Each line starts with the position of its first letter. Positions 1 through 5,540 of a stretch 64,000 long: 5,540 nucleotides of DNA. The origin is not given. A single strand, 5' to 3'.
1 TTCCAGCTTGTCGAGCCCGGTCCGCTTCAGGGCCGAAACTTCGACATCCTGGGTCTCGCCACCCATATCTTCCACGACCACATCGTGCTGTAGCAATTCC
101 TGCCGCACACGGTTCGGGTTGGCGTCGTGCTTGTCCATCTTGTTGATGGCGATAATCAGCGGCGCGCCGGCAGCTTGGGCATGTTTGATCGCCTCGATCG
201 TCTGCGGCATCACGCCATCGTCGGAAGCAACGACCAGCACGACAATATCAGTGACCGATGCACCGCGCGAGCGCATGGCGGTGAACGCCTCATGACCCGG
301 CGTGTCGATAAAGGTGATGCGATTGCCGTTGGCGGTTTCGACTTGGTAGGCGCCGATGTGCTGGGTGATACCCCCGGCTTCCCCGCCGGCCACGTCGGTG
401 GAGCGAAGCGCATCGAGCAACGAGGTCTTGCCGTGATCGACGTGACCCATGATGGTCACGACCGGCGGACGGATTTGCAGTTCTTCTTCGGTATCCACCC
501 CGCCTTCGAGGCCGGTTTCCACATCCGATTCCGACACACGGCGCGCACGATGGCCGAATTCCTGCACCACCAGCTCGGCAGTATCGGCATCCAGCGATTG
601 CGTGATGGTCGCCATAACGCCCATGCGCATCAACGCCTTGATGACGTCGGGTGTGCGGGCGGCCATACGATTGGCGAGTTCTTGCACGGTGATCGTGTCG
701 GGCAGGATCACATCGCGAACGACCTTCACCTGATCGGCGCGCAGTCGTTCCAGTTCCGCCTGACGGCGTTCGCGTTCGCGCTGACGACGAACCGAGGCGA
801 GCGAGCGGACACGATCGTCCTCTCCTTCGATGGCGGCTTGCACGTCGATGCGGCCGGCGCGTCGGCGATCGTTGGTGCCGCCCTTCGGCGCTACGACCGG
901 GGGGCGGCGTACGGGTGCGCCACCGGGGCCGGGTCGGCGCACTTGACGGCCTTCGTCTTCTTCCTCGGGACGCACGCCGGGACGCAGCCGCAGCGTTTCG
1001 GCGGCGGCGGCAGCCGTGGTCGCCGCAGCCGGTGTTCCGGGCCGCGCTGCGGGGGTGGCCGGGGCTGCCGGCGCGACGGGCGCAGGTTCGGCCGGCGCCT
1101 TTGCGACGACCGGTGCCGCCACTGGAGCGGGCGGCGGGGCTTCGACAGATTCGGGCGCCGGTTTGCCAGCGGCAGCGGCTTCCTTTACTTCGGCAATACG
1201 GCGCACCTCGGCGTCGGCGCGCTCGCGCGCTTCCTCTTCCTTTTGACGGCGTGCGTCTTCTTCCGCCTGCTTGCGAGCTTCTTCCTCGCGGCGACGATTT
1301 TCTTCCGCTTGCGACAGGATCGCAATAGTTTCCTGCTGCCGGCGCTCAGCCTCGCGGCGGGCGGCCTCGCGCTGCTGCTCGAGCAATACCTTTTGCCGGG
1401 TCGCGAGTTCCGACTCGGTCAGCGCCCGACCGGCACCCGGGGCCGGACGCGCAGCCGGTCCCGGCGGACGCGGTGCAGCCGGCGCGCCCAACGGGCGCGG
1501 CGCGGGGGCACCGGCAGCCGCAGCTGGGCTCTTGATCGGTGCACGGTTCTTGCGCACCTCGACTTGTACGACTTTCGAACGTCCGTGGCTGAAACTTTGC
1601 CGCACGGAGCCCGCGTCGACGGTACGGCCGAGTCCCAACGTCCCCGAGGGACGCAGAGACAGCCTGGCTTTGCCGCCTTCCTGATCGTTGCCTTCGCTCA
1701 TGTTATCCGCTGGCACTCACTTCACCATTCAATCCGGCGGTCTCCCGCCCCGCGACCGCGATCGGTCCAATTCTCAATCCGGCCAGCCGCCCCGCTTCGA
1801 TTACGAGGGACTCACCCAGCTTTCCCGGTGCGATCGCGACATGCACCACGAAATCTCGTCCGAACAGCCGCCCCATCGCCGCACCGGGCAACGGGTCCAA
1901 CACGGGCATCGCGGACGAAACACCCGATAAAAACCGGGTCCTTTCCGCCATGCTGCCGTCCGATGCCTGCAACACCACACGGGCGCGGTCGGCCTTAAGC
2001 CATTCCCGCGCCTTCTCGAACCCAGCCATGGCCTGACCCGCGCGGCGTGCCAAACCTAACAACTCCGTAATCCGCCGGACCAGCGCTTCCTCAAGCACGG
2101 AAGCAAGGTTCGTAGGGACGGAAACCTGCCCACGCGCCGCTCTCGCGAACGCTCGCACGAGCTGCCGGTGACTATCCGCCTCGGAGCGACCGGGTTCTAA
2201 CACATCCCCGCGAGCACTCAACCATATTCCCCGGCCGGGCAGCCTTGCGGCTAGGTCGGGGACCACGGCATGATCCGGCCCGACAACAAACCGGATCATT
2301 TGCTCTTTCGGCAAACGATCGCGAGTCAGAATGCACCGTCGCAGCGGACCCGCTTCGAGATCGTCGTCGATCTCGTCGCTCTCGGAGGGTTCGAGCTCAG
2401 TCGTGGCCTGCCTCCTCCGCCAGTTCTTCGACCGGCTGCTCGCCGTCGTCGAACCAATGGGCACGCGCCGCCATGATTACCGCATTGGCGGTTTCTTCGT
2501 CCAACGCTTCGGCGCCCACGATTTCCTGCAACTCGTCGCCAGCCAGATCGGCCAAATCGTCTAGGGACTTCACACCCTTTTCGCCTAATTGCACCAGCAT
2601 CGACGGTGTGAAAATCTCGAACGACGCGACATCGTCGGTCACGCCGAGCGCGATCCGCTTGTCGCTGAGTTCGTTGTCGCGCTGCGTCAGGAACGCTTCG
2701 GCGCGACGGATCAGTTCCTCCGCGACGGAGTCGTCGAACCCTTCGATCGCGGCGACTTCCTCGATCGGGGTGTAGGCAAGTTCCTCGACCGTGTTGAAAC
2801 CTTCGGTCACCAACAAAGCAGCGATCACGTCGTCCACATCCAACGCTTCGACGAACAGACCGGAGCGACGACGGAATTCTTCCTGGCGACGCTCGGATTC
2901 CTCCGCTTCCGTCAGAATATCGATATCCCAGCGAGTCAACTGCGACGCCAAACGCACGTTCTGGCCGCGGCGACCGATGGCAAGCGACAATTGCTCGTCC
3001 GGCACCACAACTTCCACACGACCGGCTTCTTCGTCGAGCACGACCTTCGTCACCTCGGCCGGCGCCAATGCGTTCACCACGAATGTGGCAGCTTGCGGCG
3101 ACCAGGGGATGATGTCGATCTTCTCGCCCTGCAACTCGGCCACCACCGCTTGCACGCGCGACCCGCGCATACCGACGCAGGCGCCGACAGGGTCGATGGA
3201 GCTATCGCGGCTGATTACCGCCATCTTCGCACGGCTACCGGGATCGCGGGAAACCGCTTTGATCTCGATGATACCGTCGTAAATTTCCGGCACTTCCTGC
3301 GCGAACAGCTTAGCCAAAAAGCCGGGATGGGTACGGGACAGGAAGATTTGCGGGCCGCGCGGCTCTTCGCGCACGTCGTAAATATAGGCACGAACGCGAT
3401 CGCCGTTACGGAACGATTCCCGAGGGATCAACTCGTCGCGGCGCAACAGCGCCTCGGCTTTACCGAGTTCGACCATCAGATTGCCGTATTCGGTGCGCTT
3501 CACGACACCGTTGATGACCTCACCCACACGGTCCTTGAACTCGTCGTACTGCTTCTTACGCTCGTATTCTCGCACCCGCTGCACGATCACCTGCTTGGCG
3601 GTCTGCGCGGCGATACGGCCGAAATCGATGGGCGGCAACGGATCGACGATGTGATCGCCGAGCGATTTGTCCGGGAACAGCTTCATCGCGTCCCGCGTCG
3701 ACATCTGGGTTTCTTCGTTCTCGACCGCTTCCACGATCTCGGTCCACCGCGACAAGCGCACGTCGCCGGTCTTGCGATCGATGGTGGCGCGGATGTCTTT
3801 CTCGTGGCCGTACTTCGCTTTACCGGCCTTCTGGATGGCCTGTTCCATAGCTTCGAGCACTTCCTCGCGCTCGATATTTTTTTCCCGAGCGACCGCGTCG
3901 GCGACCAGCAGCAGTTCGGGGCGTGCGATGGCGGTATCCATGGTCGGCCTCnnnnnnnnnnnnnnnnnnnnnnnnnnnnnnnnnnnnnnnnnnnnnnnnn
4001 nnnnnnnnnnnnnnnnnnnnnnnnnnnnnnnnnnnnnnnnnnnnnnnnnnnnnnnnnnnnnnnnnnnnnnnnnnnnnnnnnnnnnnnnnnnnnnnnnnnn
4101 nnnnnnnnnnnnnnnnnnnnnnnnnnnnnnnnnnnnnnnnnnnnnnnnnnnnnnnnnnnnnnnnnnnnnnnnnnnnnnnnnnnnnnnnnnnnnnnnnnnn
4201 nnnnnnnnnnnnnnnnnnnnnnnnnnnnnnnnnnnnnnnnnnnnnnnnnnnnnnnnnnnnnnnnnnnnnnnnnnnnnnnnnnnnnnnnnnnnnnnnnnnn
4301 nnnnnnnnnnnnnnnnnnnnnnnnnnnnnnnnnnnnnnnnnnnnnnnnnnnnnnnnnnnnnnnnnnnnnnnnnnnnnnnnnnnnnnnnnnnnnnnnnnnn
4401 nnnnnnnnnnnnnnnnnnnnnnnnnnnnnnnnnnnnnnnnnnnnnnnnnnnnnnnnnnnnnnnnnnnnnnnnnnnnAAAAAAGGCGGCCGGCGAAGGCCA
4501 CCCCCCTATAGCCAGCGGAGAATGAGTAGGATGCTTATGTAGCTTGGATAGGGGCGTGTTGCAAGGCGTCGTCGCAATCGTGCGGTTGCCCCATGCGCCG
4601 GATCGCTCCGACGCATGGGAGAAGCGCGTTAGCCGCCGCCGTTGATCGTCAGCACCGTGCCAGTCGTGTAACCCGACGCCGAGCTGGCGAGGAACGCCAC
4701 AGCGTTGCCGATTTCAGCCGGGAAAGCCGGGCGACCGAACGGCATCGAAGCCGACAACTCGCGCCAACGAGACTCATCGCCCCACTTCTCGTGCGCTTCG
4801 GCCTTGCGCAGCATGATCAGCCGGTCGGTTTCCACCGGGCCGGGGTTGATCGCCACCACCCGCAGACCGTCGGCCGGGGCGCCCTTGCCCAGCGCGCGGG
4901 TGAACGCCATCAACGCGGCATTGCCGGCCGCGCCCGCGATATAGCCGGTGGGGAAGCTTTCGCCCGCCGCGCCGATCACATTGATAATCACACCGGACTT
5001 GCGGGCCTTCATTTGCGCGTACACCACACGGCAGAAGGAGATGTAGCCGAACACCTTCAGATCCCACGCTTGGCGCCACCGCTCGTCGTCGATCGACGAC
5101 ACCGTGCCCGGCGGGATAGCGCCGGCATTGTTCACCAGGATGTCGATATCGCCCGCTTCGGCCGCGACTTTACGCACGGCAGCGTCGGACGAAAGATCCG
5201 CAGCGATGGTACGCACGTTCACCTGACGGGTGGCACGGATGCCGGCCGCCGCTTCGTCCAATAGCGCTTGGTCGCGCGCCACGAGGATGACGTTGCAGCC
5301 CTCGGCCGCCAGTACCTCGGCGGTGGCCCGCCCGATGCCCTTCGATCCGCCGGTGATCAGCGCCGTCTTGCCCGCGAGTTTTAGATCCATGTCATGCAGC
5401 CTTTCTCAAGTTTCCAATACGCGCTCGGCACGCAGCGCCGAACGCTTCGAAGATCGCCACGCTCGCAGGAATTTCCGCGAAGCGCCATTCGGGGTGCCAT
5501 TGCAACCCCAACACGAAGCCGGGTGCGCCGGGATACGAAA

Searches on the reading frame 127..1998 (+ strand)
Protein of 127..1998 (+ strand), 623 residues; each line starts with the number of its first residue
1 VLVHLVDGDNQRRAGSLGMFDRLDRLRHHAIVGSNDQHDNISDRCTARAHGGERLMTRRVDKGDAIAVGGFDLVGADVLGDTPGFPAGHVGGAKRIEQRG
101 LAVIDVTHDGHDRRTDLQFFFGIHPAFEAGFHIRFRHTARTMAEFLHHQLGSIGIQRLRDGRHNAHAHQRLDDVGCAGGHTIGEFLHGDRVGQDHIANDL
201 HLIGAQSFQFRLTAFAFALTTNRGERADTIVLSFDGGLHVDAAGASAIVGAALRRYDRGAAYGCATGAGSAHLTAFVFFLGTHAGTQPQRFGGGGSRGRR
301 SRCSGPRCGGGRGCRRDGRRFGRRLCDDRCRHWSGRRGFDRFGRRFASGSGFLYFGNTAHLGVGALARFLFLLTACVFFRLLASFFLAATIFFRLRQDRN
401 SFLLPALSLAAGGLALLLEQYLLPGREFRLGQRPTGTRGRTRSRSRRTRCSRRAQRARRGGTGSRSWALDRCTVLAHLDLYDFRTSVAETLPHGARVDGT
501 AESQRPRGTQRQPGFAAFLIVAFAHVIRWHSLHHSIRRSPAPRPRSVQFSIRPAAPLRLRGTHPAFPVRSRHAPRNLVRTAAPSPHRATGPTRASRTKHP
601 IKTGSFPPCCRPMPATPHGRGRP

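Call 24: search_protein_families(library=pfam, proteins=[window:127-1998:+])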
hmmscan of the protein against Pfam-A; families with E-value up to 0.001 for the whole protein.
window:127-1998:+ (623 aa): 0 families

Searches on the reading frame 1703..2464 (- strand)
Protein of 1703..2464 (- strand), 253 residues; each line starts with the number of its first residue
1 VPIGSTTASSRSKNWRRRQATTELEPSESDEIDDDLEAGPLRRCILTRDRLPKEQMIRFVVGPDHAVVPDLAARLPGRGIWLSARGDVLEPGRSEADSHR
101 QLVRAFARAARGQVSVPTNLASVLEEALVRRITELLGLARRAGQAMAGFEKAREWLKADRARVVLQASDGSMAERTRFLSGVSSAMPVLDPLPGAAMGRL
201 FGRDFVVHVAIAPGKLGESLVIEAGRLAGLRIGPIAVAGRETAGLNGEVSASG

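Call 24: search_protein_families(library=pfam, proteins=[window:1703-2464:-])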
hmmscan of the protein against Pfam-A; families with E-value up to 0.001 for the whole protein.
window:1703-2464:- (253 aa): 1 family
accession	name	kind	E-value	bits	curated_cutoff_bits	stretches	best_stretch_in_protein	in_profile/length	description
PF04296.18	YlxR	-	2.8e-15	56.4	26.9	1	42-109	1-64/75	Protein of unknown function (DUF448)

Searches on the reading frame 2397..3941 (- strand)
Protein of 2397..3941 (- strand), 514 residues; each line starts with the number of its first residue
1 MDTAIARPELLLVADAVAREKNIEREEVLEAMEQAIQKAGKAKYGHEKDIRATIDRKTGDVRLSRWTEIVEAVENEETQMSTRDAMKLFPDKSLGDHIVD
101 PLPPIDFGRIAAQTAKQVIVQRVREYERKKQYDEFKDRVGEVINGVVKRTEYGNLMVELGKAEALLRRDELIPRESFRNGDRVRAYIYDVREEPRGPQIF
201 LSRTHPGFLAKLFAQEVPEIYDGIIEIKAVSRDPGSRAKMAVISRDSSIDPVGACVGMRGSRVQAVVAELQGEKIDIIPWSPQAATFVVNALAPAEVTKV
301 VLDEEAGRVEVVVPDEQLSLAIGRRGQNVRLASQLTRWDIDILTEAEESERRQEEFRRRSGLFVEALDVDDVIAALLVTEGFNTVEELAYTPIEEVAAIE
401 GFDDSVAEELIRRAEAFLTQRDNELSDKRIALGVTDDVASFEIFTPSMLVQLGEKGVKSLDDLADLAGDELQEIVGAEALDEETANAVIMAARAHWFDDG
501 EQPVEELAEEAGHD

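Call 24: search_protein_families(library=pfam, proteins=[window:2397-3941:-])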
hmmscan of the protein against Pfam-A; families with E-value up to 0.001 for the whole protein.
window:2397-3941:- (514 aa): 5 families
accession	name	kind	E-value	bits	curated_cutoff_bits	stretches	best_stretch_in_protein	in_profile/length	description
PF08529.16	NusA_N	-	2.9e-36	124.7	23.8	1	9-129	1-119/119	NusA N-terminal domain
PF13184.12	KH_5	-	1e-28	99.6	27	1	234-300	1-67/69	NusA-like KH domain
PF14520.12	HHH_5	-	6.7e-09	36.5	27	0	371-414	12-55/57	Helix-hairpin-helix domain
PF00575.29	S1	-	2.6e-07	31.4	22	1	136-197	1-69/74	S1 RNA binding domain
PF07650.23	KH_2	-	1.7e-05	25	22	1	290-342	8-60/78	KH domain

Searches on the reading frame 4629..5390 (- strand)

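Call 24: search_protein_families(library=pfam, proteins=[window:4629-5390:-])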
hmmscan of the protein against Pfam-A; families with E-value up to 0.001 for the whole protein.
window:4629-5390:- (253 aa): 4 families
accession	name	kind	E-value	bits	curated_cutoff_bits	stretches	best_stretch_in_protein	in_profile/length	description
PF00106.31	adh_short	-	7.3e-43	146.8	26.6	1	8-196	1-192/195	short chain dehydrogenase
PF13561.12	adh_short_C2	-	2e-39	136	27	1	17-252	6-234/236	Enoyl-(Acyl carrier protein) reductase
PF08659.16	KR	-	4.5e-13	49.9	22.6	1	9-186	2-178/180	KR domain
PF01370.27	Epimerase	-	6.1e-06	26.3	20.9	1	10-94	1-76/240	NAD dependent epimerase/dehydratase family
